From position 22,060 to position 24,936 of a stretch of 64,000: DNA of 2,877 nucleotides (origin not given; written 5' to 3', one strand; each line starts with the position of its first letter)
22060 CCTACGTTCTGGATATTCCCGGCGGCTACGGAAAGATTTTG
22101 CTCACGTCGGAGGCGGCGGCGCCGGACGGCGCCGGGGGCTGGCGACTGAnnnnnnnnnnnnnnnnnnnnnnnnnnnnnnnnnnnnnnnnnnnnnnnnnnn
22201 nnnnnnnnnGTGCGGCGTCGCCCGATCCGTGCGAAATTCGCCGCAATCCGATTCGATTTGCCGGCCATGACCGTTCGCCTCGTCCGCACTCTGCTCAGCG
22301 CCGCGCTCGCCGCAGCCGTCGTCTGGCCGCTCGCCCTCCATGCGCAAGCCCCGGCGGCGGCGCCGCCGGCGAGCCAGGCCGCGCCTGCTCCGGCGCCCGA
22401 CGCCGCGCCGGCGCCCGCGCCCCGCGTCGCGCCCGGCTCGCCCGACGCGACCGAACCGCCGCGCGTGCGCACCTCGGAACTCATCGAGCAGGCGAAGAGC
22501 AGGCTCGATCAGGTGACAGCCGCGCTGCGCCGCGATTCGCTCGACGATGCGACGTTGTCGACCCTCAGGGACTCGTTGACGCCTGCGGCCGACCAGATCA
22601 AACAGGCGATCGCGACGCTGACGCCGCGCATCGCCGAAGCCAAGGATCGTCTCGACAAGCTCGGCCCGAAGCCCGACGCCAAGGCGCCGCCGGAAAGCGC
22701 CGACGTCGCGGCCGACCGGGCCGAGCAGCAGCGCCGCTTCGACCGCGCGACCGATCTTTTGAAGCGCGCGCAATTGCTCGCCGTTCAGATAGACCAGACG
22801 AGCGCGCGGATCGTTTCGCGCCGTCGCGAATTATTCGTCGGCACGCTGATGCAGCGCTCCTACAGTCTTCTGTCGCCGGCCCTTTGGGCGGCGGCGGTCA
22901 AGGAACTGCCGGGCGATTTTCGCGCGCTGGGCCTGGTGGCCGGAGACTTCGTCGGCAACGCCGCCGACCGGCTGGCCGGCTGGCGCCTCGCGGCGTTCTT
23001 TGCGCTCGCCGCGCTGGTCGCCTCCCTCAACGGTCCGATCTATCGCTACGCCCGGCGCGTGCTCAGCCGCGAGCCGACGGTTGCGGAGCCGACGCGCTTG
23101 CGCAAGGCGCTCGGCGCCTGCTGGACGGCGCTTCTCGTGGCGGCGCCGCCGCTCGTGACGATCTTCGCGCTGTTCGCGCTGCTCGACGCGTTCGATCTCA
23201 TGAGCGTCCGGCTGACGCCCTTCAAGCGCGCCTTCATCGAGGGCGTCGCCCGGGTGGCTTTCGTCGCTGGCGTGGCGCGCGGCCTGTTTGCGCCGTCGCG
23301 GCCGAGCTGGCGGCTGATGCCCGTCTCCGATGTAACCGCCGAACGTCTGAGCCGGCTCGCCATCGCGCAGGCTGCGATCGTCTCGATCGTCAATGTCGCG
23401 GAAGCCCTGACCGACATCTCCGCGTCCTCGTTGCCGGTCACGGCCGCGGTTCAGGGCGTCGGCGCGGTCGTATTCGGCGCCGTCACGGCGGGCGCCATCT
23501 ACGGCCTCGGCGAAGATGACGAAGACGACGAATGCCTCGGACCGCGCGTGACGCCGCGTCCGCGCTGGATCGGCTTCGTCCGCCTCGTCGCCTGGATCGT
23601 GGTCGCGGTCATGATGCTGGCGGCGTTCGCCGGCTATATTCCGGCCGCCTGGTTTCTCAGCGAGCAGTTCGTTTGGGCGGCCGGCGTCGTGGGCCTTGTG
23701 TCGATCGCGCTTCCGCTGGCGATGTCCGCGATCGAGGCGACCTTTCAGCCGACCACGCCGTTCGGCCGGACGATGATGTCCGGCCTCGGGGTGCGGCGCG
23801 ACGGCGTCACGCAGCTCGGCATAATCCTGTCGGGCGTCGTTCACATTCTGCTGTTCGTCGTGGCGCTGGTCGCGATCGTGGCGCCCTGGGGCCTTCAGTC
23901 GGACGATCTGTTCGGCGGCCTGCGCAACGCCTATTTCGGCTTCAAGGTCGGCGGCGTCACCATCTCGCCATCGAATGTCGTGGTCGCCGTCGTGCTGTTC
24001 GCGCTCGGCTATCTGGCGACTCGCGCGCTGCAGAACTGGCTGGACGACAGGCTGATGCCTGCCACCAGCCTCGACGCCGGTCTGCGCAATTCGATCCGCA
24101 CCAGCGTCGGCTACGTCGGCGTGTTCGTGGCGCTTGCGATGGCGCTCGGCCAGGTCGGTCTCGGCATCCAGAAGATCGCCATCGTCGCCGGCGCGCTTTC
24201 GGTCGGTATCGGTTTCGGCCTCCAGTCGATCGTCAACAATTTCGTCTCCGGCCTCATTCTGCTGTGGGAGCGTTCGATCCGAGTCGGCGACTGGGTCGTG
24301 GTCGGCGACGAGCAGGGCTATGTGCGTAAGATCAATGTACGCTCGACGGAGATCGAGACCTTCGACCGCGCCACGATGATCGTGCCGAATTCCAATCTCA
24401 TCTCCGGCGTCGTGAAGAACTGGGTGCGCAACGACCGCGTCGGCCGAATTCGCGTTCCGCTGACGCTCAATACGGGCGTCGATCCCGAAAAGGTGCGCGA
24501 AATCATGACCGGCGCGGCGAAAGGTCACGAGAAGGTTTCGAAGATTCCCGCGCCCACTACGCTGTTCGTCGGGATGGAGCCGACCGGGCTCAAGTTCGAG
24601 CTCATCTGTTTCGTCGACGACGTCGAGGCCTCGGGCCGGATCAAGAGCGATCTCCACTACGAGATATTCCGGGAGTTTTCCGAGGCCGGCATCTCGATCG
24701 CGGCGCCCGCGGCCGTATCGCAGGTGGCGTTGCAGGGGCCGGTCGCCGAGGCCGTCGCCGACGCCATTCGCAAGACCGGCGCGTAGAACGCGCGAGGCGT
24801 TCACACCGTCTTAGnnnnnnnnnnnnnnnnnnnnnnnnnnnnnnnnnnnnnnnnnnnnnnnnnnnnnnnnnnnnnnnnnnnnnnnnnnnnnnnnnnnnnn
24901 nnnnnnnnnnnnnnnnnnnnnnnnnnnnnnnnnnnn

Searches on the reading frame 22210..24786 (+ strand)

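Call 53: search_protein_families(library=pfam, proteins=[window:22210-24786:+], max_evalue=0.00001)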
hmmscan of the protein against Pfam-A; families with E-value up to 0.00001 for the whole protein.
window:22210-24786:+ (858 aa): 3 families
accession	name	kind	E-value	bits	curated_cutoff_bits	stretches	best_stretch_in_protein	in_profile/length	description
PF00924.24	MS_channel_2nd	-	1.8e-22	79.7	20.2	1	674-740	2-68/68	Mechanosensitive ion channel, beta-domain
PF12607.13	DUF3772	-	1.4e-15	57.2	25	1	184-241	1-58/63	Protein of unknown function (DUF3772)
PF21082.3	MS_channel_3rd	-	7.5e-11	42.8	21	1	751-830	5-88/88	Mechanosensitive ion channel MscS, C-terminal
